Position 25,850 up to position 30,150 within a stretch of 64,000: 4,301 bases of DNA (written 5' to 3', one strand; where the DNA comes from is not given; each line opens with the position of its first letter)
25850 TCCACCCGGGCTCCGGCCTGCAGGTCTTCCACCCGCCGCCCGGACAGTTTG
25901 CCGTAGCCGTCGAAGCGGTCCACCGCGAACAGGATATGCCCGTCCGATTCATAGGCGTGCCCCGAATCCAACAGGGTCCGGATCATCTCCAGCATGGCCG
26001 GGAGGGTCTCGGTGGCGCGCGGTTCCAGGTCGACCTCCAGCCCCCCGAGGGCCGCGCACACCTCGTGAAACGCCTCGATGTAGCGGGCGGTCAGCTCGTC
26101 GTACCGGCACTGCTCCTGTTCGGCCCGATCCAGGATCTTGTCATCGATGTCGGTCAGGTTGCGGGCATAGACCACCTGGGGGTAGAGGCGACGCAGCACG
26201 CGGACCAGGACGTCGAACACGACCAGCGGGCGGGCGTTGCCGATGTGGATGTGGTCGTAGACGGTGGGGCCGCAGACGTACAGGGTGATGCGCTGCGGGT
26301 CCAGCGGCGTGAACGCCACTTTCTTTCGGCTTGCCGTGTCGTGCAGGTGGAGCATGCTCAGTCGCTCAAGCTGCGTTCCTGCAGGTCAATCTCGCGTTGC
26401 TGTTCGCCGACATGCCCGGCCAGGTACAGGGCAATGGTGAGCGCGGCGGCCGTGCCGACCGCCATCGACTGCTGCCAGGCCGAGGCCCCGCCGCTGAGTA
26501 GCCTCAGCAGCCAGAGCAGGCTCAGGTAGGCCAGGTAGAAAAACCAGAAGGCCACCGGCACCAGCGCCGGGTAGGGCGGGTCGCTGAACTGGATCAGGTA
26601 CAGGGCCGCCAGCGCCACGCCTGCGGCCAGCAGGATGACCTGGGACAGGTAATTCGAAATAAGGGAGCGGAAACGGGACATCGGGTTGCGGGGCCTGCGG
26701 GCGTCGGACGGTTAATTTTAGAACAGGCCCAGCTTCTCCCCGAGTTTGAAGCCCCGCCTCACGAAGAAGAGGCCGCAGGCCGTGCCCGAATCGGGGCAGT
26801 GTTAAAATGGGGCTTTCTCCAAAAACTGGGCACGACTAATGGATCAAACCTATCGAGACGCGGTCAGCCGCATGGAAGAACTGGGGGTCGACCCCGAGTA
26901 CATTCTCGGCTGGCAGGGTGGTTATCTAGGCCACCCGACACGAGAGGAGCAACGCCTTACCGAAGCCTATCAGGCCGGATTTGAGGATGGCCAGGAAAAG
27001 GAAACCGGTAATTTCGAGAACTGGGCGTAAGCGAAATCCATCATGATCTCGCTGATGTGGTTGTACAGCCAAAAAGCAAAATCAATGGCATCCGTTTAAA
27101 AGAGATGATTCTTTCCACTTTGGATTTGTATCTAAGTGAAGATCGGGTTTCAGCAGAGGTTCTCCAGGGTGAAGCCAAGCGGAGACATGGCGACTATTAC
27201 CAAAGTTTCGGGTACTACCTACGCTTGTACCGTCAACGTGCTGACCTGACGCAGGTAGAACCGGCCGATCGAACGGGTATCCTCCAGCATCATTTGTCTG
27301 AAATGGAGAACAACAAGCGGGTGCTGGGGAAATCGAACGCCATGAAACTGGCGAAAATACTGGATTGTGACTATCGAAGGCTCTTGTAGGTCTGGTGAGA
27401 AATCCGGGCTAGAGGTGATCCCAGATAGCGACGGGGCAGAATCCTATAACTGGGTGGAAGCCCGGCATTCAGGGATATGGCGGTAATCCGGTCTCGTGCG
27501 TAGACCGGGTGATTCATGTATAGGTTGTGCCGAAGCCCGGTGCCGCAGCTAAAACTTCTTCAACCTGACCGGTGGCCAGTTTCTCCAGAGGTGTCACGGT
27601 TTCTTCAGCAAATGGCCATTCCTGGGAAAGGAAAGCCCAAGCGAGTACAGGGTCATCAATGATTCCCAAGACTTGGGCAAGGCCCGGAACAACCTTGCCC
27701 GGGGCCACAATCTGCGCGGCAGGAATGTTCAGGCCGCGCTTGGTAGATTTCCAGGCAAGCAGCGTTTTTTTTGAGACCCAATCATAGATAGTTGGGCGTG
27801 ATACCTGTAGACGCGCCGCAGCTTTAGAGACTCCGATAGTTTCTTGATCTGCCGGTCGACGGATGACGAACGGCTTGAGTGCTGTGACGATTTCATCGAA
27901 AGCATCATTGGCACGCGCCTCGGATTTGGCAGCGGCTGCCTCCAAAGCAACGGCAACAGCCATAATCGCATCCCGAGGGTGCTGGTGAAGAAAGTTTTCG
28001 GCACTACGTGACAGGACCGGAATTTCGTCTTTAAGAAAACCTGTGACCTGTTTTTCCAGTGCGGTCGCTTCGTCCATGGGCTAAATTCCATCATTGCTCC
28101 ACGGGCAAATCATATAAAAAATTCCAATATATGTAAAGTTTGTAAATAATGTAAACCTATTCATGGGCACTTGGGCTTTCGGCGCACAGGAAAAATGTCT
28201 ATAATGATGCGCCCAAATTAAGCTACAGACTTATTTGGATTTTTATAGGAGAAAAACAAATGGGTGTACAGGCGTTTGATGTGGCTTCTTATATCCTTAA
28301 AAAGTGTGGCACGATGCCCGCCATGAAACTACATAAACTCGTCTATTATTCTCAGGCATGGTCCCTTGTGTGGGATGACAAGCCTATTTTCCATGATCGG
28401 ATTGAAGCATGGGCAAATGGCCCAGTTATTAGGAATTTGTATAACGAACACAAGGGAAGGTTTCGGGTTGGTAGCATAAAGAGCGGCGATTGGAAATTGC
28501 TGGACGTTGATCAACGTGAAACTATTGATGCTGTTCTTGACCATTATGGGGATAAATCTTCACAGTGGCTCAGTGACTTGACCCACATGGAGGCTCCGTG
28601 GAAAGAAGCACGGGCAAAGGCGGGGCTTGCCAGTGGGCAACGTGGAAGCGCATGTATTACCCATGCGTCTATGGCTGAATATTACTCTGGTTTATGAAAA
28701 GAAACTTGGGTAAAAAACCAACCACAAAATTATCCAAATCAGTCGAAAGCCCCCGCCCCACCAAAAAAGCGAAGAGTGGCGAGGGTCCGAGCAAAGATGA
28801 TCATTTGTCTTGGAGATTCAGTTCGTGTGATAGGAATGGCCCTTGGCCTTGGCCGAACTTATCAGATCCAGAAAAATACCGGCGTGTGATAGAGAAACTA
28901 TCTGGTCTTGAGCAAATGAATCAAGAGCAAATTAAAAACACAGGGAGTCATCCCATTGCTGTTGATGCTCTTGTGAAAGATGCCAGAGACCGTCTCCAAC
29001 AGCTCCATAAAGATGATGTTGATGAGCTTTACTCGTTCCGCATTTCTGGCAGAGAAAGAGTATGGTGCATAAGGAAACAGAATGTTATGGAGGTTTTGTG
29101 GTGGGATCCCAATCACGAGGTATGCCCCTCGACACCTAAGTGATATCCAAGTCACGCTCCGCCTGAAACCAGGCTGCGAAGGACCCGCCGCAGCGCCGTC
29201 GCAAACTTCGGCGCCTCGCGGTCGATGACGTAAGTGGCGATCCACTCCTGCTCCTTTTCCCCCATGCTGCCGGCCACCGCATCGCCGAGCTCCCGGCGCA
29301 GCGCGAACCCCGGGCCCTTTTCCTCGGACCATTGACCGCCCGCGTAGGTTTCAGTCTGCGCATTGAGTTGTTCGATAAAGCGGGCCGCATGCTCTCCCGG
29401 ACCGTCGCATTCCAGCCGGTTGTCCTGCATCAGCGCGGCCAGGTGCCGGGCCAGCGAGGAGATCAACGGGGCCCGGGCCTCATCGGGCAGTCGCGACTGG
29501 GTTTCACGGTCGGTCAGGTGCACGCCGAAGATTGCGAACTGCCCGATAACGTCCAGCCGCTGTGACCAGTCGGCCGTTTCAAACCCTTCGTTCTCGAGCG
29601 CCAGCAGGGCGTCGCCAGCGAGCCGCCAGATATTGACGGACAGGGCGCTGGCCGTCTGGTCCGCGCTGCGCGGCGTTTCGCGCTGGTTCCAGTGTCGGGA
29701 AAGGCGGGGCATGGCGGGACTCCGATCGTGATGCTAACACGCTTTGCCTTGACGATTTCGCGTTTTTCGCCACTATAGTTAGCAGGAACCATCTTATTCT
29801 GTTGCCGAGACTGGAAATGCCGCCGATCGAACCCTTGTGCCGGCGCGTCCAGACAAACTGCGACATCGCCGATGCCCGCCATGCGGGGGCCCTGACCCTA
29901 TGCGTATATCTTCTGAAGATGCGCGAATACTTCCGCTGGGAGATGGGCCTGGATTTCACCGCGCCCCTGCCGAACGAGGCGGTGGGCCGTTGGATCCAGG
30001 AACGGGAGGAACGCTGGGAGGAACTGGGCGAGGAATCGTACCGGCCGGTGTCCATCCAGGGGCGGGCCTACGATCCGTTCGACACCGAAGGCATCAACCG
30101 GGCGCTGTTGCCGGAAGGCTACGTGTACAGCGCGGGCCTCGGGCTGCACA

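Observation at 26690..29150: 2.4-kb low-GC islet between cysS and the fad-associated operon encoding XRE and AlpA-like HTH proteins and a Panacea(DUF4065)-toxin-like pair: candidate PanA-PanT TA or defence module with an unclassified toxin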

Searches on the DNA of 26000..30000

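Call 72: search_rna_families(source=window, start=26000, end=30000, threshold=evalue, max_evalue=0.1)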
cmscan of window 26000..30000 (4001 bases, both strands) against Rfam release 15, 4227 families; matches with E-value up to 0.1: 0.
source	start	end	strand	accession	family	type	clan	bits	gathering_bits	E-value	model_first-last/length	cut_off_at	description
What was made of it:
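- On Integrase-borne genomic island: No Rfam hit (call 72).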

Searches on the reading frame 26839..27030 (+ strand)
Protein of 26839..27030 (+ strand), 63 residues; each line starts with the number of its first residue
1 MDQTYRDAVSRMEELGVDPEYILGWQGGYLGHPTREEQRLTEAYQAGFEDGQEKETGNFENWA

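Call 3: search_protein_families(library=pfam, proteins=[window:26839-27030:+], max_evalue=0.1)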
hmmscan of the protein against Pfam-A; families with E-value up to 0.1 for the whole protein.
window:26839-27030:+ (63 aa): 0 families

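Call 4: search_protein_families(library=padloc, proteins=[window:26839-27030:+], max_evalue=0.1)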
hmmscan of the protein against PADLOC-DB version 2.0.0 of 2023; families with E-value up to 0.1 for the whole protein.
window:26839-27030:+ (63 aa): 0 families

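Call 7: search_protein_families(library=ncbifam, proteins=[window:26839-27030:+], max_evalue=0.1)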
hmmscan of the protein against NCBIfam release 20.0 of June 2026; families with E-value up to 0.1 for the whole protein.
window:26839-27030:+ (63 aa): 1 family
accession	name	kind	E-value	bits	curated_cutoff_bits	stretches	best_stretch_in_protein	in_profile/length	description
NF049856.1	Alvin2107_sulfur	equivalog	3.4e-29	101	60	1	4-62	1-59/59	Alvin_2107 family globule sulfur oxidation protein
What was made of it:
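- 26839..27030 (+): 63-aa acidic protein of the Alvin_2107 sulfur-globule oxidation family. It is a native gene and marks the left edge of the variable hotspot. It is not part of the acquired DNA. NCBIfam NF049856, E 3.4e-29, 101 bits against a cut-off of 60 (call 7).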

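Call 8: search_protein_families(library=phrogs, proteins=[window:26839-27030:+], max_evalue=0.1)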
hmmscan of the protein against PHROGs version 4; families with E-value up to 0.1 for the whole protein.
window:26839-27030:+ (63 aa): 0 families

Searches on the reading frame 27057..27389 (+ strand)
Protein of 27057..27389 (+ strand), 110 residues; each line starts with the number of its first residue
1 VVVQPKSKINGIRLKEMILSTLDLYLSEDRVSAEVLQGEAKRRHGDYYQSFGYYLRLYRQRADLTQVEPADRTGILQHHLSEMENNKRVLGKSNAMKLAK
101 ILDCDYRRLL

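Call 3: search_protein_families(library=pfam, proteins=[window:27057-27389:+], max_evalue=0.1)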
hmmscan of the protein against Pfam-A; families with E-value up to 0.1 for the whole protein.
window:27057-27389:+ (110 aa): 4 families
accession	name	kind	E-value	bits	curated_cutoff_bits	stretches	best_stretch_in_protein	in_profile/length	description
PF01381.28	HTH_3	-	3e-07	30.8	23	1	55-106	1-52/55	Helix-turn-helix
PF13560.12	HTH_31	-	8.9e-06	26.4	27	1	51-104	2-56/64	Helix-turn-helix domain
PF12844.13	HTH_19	-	0.00023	21.5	30.2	1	52-109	1-58/64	Helix-turn-helix domain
PF13443.12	HTH_26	-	0.02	15.6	22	1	70-105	17-53/63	Cro/C1-type HTH DNA-binding domain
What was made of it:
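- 27057..27389 (+): Orphan XRE/HigA-type antitoxin. It is the remnant of a ParE-family toxin/XRE pair, with the toxin gene and the first ~5 codons lost. HTH_3 E 3e-07 (call 3).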

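Call 4: search_protein_families(library=padloc, proteins=[window:27057-27389:+], max_evalue=0.1)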
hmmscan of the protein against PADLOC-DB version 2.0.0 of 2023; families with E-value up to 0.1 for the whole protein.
window:27057-27389:+ (110 aa): 7 families
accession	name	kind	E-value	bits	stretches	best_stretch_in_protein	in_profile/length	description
PDLC02926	HTH_VI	-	6.4e-08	30.7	1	51-104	2-55/92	-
PDLC03954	RmrA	-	0.00019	18.5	1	52-107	12-67/380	-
PDLC03949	RmrA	-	0.00066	16.6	1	55-105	7-57/363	-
PDLC03665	Control_protein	-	0.0064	14.7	1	51-109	9-68/77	control protein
PDLC04142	capH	-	0.0089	15.1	1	48-103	4-59/103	capH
PDLC03664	Control_protein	-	0.01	14.3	1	46-109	6-72/74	control protein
PDLC03946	RmrA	-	0.018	11.8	1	55-103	7-55/357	-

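Call 7: search_protein_families(library=ncbifam, proteins=[window:27057-27389:+], max_evalue=0.1)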
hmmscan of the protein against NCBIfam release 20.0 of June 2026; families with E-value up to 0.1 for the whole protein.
window:27057-27389:+ (110 aa): 5 families
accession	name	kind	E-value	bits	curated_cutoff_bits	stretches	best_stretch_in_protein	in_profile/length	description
NF007271.0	PRK09726.1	equivalog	5.9e-05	23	79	1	53-88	15-50/88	type II toxin-antitoxin system antitoxin HipB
TIGR03070.1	couple_hipB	subfamily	0.0015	18.4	71.65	1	50-96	2-48/58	type II toxin-antitoxin system Y4mF family antitoxin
NF041951.1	phage_RstR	subfamily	0.0045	17.2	80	1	51-103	3-55/108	RstR family transcriptional repressor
NF033182.0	linco_LnuG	exception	0.074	12.8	525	0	13-57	3-47/267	lincosamide nucleotidyltransferase Lnu(G)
NF006015.0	PRK08154.1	subfamily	0.081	12.1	204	1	32-104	12-84/314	anaerobic benzoate catabolism transcriptional regulator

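Call 8: search_protein_families(library=phrogs, proteins=[window:27057-27389:+], max_evalue=0.1)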
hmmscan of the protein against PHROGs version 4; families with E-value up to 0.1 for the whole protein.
window:27057-27389:+ (110 aa): 14 families
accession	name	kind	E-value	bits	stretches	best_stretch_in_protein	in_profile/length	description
phrog_5823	-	transcription regulation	4.8e-07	30.3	1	49-109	5-66/404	transcriptional regulator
phrog_7241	-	transcription regulation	1.1e-06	29.7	1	55-109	66-120/122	transcriptional regulator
phrog_8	-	transcription regulation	1.9e-06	28.6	1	49-110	160-216/346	transcriptional regulator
phrog_2328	-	transcription regulation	2.9e-06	28.1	1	49-107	14-72/128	transcriptional repressor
phrog_2439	-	transcription regulation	8.5e-06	25.9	1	54-104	11-61/367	transcriptional regulator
phrog_4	-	transcription regulation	1.4e-05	25.3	1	49-105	135-187/400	transcriptional repressor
phrog_1373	-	transcription regulation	0.00052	21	1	26-105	40-118/166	transcriptional regulator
phrog_1381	-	moron, auxiliary metabolic gene and host takeover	0.0069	16.7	1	48-103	10-66/264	plasmid antitoxin with HTH domain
phrog_2339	-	DNA, RNA and nucleotide metabolism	0.011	16.7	1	55-89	30-64/98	HTH DNA binding protein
phrog_2967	-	transcription regulation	0.016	15.7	1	47-109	7-69/225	transcriptional regulator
phrog_6962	-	unknown function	0.025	15.9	1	52-87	3-38/73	-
phrog_3226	-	unknown function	0.026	16.1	1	38-63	2-27/59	-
phrog_4441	-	DNA, RNA and nucleotide metabolism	0.05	14.9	1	70-106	25-61/98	HTH DNA binding protein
phrog_638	-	transcription regulation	0.051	14.4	1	54-105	7-59/145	transcriptional regulator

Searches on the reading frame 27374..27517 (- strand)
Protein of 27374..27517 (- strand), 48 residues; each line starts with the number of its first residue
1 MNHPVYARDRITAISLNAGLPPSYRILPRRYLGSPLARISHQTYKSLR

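Call 55: search_protein_families(library=pfam, proteins=[window:27374-27517:-], max_evalue=1)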
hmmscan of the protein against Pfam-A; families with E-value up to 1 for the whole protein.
seq(48 aa): 0 families

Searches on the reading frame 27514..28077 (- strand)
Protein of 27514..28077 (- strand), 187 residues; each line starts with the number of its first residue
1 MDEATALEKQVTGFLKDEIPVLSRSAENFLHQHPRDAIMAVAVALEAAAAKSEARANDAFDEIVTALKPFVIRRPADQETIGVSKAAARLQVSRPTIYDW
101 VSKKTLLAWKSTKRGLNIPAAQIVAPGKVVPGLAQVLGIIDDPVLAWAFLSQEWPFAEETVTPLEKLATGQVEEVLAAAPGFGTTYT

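Call 3: search_protein_families(library=pfam, proteins=[window:27514-28077:-], max_evalue=0.1)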
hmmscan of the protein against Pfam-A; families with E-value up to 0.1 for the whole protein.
window:27514-28077:- (187 aa): 6 families
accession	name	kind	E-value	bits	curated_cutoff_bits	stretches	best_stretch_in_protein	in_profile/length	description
PF12728.13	HTH_17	-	5.3e-05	23.8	27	1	83-112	4-32/51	Helix-turn-helix domain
PF15943.11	YdaS_toxin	-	5.5e-05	23.3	30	0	82-104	10-33/65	Bacterial toxin YdaS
PF13384.12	HTH_23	-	0.00068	19.8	24.6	1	81-102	18-39/50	Homeodomain-like domain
PF13518.12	HTH_28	-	0.0026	18.2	25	1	82-103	14-35/52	Helix-turn-helix domain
PF13551.12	HTH_29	-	0.011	16.2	28.1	1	82-101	13-33/64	Winged helix-turn helix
PF13309.12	HTH_22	-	0.012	16.1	29.6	1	83-99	44-60/63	HTH domain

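Call 4: search_protein_families(library=padloc, proteins=[window:27514-28077:-], max_evalue=0.1)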
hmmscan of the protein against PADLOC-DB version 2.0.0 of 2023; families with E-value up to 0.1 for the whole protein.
window:27514-28077:- (187 aa): 1 family
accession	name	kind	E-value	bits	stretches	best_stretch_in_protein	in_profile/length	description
PDLC04133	mad1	-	0.0045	15.3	1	79-105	4-30/60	mads_1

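Call 7: search_protein_families(library=ncbifam, proteins=[window:27514-28077:-], max_evalue=0.1)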
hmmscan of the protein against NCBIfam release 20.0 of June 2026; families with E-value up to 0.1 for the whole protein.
window:27514-28077:- (187 aa): 4 families
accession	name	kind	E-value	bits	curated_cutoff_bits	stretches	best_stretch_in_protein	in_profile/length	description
TIGR01764.1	excise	domain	1.8e-05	25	28.8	1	83-111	4-32/49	excisionase family DNA-binding protein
NF047737.1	antiphage_MADS1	equivalog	0.00017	21.8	80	1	83-111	6-34/49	methylation-associated defense system helix-turn-helix domain-containing protein MAD1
NF033577.2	transpos_IS481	equivalog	0.068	12.7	224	0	75-103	8-36/284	IS481 family transposase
NF046037.1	carphisopro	domain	0.081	13.1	38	0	82-103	10-31/54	carph-isopro domain-containing protein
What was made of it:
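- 27514..28077 (-): 187-aa HTH protein. It is the antitoxin of an HTH/RES toxin-antitoxin pair and is now an orphan. Only weak, below-cut-off HTH_17 and excisionase-type HTH hits at residues 80-112 (calls 3, 7).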

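Call 8: search_protein_families(library=phrogs, proteins=[window:27514-28077:-], max_evalue=0.1)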
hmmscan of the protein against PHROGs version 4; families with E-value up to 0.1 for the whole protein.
window:27514-28077:- (187 aa): 4 families
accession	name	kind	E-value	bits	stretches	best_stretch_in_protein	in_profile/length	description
phrog_66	-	integration and excision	0.0054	17.4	1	77-115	90-128/412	excisionase and transcriptional regulator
phrog_1729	-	unknown function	0.018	16.1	1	76-104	88-116/142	-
phrog_17819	-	unknown function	0.07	13.9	0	82-103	24-45/60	-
phrog_310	-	integration and excision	0.072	12.8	1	37-113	109-180/696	transposase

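Call 53: find_related_loci(query=window:27514-28077:-, collection=metagenome_contigs, flank=4000)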
Query window:27514-28077:- (187 aa) in metagenome_contigs; peptide patterns used: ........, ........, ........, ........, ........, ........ (x = any residue, [..] = any of these).
225 stretches matched a pattern; 5 encode a relative of the query (tblastn E <= 1e-3); 5 distinct loci.
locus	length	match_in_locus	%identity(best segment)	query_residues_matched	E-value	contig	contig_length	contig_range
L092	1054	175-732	56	1-186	2e-66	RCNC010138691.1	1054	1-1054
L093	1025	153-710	56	1-187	2e-63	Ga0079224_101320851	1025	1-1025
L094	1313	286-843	50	1-187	6e-61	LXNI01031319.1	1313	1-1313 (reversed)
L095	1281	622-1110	52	22-187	4e-49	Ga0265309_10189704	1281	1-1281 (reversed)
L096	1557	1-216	65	113-184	6e-30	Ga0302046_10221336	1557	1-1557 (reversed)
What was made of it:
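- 27514..28077 (-): Five metagenome homologs are 50-65% identical (call 53).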
